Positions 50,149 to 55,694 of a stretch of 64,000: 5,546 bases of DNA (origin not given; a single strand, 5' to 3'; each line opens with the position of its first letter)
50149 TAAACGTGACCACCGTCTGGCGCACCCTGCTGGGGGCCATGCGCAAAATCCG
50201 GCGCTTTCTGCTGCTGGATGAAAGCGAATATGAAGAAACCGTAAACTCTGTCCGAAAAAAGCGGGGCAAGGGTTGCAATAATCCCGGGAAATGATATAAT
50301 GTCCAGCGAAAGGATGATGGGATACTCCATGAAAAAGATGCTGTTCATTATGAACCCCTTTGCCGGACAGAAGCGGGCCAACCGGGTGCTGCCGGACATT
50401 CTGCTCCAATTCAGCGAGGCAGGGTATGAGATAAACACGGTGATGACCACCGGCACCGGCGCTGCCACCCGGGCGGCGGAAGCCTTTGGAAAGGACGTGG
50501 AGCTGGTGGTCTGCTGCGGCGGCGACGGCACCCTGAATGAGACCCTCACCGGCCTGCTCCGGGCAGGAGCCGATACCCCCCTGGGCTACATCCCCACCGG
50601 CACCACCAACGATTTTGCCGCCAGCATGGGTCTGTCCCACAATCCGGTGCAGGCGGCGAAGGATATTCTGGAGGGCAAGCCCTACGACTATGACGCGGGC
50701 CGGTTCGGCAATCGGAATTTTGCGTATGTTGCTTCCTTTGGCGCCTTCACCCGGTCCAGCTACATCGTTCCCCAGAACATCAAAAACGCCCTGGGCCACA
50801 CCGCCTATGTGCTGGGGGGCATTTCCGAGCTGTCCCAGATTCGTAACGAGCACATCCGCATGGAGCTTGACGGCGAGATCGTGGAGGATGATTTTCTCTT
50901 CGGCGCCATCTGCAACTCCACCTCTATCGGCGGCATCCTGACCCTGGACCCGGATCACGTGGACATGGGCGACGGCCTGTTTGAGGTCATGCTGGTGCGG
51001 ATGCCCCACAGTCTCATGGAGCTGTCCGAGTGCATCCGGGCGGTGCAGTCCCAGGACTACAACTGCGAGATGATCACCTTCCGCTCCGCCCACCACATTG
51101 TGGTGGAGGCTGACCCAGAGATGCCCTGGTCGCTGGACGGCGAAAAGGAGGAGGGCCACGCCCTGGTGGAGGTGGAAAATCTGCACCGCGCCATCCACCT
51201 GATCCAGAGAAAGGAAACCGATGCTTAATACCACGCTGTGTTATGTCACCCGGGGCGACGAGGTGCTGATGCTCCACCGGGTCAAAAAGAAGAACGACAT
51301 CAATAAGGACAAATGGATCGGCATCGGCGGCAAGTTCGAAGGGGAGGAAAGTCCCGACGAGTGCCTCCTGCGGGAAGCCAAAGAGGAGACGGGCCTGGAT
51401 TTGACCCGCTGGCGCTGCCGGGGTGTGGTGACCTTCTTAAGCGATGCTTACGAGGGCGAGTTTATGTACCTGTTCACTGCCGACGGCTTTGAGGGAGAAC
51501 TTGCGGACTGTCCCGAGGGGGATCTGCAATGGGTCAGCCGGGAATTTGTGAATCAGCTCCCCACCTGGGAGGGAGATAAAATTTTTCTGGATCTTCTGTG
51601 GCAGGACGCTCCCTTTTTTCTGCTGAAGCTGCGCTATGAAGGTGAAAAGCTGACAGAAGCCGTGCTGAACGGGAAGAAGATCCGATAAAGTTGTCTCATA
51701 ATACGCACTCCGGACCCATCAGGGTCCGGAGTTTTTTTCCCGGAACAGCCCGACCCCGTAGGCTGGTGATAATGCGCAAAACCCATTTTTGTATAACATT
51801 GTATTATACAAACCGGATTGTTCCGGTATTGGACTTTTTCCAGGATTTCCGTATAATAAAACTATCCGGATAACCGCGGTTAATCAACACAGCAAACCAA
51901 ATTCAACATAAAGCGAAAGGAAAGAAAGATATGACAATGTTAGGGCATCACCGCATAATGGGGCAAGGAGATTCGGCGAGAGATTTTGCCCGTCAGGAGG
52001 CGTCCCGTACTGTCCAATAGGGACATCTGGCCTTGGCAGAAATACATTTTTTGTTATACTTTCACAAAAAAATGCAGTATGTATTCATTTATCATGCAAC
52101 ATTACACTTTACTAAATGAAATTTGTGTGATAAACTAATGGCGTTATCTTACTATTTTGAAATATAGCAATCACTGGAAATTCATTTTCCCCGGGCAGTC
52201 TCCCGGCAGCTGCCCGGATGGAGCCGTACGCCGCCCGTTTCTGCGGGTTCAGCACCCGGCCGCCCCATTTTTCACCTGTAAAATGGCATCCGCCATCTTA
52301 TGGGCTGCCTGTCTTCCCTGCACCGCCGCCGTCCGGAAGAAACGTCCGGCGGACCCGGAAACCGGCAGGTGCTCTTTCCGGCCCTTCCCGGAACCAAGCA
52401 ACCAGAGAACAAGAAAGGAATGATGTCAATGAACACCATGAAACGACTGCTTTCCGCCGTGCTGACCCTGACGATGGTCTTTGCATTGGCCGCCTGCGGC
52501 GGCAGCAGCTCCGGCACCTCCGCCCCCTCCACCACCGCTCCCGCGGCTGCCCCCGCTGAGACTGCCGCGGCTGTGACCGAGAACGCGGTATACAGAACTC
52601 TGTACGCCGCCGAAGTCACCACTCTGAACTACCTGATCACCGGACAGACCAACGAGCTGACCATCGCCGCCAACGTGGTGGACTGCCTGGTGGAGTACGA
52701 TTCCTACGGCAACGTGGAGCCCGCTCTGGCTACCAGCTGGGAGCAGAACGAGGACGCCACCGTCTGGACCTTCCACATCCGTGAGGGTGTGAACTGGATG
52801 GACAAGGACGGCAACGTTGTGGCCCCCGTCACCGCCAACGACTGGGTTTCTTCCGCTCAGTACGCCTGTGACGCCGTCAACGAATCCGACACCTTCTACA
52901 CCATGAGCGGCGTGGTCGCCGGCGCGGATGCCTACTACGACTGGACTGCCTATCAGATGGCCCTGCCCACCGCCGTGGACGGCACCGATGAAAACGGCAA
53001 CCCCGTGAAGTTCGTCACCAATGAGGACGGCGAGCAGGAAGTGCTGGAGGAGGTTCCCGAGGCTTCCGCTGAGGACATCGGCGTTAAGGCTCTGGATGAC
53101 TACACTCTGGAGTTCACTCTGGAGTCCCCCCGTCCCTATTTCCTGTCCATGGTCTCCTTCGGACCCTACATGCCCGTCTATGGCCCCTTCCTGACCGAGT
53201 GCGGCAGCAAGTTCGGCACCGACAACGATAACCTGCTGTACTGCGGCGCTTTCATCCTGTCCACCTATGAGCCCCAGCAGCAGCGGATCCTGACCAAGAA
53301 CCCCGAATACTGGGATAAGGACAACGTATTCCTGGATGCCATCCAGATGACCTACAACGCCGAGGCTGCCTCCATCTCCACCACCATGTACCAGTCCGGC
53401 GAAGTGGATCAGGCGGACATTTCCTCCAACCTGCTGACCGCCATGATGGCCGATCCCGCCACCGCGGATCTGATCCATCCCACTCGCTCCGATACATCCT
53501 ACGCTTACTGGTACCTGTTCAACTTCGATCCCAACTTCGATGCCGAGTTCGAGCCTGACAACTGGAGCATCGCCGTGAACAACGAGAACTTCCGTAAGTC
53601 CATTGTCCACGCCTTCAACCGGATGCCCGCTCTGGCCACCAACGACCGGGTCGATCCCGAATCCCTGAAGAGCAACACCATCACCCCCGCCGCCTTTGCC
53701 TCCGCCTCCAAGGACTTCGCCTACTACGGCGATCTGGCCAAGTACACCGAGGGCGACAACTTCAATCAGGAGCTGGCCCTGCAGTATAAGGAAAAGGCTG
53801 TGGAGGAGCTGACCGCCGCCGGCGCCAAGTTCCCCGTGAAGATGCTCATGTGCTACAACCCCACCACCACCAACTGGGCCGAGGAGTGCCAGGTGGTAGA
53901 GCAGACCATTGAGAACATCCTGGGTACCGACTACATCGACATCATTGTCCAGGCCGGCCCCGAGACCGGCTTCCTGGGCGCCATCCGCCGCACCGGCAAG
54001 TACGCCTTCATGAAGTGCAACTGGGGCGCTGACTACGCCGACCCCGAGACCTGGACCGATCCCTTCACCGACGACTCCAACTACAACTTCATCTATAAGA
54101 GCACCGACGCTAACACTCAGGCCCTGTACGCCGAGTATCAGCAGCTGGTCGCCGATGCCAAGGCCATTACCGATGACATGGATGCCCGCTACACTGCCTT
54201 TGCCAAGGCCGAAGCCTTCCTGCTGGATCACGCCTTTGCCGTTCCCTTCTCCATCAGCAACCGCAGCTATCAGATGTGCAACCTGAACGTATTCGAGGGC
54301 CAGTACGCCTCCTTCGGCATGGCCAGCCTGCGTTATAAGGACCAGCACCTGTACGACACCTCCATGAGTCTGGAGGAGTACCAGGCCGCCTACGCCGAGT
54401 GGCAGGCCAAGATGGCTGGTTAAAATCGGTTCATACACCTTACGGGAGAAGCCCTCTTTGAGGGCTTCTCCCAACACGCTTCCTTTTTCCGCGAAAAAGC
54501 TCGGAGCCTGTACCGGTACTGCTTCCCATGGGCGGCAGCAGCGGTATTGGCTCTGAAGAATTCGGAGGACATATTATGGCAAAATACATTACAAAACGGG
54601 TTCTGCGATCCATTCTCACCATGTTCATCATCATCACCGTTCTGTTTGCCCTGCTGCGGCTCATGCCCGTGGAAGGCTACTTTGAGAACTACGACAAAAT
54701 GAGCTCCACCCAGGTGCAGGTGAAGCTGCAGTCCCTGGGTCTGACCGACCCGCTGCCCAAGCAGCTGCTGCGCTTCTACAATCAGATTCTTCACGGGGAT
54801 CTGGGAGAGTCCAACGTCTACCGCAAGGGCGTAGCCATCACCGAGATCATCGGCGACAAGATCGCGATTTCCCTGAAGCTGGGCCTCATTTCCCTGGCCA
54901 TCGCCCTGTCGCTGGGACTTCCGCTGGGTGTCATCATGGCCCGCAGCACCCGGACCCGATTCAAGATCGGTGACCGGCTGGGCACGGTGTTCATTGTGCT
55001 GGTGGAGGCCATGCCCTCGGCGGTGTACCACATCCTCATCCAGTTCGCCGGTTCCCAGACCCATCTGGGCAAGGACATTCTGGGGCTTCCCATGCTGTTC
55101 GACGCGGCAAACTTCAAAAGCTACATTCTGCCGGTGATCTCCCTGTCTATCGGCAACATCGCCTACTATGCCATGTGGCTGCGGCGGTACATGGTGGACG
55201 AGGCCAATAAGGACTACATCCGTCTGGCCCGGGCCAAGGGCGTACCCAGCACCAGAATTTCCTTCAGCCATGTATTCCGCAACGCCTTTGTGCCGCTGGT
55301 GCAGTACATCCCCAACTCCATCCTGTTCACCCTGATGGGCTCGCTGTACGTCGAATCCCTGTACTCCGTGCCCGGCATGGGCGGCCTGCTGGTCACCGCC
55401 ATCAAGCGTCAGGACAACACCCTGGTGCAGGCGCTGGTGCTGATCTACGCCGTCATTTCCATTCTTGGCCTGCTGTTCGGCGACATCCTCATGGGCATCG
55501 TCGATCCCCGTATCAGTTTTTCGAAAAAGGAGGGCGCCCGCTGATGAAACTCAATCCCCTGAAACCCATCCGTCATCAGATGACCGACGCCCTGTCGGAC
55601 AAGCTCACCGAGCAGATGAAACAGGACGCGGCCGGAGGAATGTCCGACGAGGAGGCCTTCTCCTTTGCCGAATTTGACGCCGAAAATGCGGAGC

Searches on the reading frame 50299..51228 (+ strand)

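Call 18: search_protein_families(library=pfam, proteins=[window:50299-51228:+], max_evalue=0.001)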
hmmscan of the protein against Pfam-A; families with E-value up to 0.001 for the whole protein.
window:50299-51228:+ (309 aa): 2 families
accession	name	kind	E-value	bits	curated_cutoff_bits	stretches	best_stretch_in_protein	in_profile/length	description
PF00781.29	DAGK_cat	-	3.5e-30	104.6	23.6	1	13-135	1-124/125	Diacylglycerol kinase catalytic domain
PF19279.4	YegS_C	-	2.6e-10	40.7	27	1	160-299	17-154/158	YegS C-terminal NAD kinase beta sandwich-like domain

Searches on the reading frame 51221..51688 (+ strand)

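Call 18: search_protein_families(library=pfam, proteins=[window:51221-51688:+], max_evalue=0.001)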
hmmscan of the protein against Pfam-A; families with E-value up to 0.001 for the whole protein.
window:51221-51688:+ (155 aa): 1 family
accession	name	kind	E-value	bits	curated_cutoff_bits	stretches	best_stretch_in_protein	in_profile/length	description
PF00293.34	NUDIX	-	1.1e-16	61.5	21.1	1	5-124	6-132/134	NUDIX domain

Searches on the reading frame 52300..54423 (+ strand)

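Call 60: search_protein_families(library=pfam, proteins=[window:52300-54423:+], max_evalue=0.001)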
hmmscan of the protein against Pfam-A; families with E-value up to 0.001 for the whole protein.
window:52300-54423:+ (707 aa): 1 family
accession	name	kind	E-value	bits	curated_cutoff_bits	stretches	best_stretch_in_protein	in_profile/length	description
PF00496.27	SBP_bac_5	-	8.5e-51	173.6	32.4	1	139-596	2-367/368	Bacterial extracellular solute-binding proteins, family 5 Middle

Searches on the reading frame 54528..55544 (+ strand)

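Call 60: search_protein_families(library=pfam, proteins=[window:54528-55544:+], max_evalue=0.001)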
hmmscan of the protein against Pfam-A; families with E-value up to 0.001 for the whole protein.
window:54528-55544:+ (338 aa): 2 families
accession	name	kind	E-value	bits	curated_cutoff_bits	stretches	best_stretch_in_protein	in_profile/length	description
PF00528.27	BPD_transp_1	-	1.4e-34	119.9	26.4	1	130-330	1-183/184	Binding-protein-dependent transport system inner membrane component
PF19300.4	BPD_transp_1_N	-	1.7e-05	25.4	23.8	1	17-90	1-75/114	Binding-prot-dependent transport system membrane comp, N-term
